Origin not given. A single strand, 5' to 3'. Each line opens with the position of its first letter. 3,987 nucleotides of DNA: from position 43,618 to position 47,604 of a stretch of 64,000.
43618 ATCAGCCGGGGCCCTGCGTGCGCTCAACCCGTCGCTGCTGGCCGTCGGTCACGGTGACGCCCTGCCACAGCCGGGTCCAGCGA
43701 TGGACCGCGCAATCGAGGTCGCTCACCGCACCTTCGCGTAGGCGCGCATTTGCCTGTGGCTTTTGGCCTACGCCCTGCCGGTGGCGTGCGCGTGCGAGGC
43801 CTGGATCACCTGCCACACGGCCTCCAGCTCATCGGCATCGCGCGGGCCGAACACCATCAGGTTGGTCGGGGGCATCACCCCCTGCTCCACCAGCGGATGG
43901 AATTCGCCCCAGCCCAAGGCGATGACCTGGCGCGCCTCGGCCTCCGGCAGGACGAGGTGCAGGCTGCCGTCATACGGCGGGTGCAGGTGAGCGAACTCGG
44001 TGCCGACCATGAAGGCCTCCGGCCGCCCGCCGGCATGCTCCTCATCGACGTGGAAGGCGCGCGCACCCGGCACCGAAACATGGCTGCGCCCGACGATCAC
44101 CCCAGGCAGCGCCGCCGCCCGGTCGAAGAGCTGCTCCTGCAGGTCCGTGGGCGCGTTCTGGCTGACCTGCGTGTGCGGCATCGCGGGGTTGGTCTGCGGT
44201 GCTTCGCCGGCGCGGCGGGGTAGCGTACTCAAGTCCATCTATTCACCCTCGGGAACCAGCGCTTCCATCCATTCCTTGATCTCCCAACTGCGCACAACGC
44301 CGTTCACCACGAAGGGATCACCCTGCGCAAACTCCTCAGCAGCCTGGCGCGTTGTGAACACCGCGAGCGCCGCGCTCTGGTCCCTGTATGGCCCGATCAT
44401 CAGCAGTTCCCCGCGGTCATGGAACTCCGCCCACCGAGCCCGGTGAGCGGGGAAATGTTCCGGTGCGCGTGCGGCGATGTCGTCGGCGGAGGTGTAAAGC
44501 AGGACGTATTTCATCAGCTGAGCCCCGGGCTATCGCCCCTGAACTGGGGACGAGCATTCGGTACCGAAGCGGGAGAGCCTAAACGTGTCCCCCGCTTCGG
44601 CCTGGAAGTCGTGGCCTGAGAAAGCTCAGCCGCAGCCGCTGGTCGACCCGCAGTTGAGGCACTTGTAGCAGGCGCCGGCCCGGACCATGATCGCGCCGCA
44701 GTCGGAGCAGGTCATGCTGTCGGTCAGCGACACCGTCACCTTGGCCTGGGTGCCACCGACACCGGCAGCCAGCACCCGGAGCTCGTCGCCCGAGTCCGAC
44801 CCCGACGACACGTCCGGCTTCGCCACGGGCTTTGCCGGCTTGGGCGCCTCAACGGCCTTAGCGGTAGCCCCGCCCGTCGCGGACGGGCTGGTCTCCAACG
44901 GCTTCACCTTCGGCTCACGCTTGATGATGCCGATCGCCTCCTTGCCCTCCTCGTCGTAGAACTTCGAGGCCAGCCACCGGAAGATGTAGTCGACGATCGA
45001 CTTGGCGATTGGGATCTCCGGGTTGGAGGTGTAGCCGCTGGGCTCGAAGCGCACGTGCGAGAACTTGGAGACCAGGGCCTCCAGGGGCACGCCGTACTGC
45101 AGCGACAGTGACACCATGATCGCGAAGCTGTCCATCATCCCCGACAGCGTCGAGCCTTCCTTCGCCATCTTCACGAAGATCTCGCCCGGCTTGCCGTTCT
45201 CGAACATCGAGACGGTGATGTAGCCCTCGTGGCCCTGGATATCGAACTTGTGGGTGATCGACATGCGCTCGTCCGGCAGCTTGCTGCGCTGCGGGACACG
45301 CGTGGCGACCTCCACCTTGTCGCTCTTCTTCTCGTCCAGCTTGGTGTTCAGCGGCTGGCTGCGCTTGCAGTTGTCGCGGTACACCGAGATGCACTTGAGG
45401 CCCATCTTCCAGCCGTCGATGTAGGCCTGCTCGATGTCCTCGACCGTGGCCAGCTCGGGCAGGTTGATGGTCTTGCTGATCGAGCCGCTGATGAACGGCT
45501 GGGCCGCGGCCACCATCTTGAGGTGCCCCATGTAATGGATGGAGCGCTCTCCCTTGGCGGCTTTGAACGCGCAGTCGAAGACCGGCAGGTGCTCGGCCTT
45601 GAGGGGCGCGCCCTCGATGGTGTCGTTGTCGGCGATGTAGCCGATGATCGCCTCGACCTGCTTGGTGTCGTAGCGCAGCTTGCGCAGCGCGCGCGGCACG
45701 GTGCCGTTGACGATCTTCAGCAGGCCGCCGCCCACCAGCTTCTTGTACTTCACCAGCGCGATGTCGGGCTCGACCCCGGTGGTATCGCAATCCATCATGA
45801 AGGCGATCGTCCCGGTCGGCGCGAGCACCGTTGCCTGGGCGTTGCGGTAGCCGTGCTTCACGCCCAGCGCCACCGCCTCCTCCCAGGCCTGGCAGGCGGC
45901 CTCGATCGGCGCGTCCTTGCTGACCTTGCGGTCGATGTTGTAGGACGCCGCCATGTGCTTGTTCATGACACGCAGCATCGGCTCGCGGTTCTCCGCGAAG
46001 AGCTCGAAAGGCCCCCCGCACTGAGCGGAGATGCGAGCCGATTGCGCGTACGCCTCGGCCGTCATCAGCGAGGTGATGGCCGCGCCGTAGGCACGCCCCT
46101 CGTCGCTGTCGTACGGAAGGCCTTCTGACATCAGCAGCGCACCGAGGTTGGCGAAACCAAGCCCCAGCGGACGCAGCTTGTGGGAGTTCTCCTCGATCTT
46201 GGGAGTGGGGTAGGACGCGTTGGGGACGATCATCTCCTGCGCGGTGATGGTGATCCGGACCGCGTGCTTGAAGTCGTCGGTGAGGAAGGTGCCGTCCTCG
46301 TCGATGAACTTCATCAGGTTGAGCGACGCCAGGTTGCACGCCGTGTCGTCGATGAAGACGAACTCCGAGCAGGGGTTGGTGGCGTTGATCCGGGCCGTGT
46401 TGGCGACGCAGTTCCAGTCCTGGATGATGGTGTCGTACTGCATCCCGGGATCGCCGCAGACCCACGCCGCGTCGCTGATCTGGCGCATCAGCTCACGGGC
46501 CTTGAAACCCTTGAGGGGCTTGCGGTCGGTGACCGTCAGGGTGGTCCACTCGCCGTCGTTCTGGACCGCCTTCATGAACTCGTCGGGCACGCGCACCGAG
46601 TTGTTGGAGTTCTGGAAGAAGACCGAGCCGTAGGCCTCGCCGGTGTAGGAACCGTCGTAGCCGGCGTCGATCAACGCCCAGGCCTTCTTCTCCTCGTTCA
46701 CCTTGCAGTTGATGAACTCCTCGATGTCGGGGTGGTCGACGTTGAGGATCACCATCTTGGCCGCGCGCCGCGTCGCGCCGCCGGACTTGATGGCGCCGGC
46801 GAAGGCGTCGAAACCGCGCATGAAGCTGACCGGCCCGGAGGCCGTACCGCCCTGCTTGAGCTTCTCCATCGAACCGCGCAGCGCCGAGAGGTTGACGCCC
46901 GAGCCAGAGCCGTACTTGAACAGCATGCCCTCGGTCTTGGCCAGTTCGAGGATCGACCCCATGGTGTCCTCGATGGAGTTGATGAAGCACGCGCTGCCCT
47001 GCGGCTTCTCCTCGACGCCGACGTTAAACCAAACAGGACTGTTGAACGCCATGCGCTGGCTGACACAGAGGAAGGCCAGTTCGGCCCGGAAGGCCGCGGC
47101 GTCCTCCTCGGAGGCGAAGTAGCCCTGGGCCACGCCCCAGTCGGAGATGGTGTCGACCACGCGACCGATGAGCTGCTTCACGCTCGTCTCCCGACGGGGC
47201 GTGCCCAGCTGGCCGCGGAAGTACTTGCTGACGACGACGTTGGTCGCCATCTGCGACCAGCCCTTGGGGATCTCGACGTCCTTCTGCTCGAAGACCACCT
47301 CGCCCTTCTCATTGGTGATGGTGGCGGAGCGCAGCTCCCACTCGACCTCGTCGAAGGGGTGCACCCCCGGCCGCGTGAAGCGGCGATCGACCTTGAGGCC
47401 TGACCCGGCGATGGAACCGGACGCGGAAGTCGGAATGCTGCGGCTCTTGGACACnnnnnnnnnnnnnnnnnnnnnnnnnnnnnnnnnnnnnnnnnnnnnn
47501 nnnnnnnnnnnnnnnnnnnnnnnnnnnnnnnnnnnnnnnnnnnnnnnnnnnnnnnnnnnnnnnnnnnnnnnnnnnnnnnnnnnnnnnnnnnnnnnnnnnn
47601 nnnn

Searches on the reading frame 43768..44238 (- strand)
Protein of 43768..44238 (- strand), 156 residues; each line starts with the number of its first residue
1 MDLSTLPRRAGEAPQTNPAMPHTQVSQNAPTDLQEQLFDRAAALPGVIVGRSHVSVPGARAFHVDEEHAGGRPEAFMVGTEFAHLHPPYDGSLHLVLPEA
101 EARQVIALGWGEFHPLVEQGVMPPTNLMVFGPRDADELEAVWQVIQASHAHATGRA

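Call 47: search_protein_families(library=pfam, proteins=[window:43768-44238:-], max_evalue=0.01)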
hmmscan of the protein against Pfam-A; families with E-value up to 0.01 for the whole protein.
window:43768-44238:- (156 aa): 1 family
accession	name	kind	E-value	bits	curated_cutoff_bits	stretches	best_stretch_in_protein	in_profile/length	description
PF17648.7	Luciferase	-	1.8e-21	76.5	23.7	1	79-148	1-63/63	Luciferase domain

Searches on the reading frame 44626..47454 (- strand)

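Call 47: search_protein_families(library=pfam, proteins=[window:44626-47454:-], max_evalue=0.01)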
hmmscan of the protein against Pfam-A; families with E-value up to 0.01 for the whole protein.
window:44626-47454:- (942 aa): 3 families
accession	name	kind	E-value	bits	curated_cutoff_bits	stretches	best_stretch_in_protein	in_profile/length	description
PF02867.20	Ribonuc_red_lgC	-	1e-133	447.2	23.9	1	154-692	1-523/523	Ribonucleotide reductase, barrel domain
PF08471.15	Ribonuc_red_2_N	-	1.5e-21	77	27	1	50-133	1-103/103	Class II vitamin B12-dependent ribonucleotide reductase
PF12637.14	TSCPD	-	3.4e-13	50.1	22.8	1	740-829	9-85/88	TSCPD domain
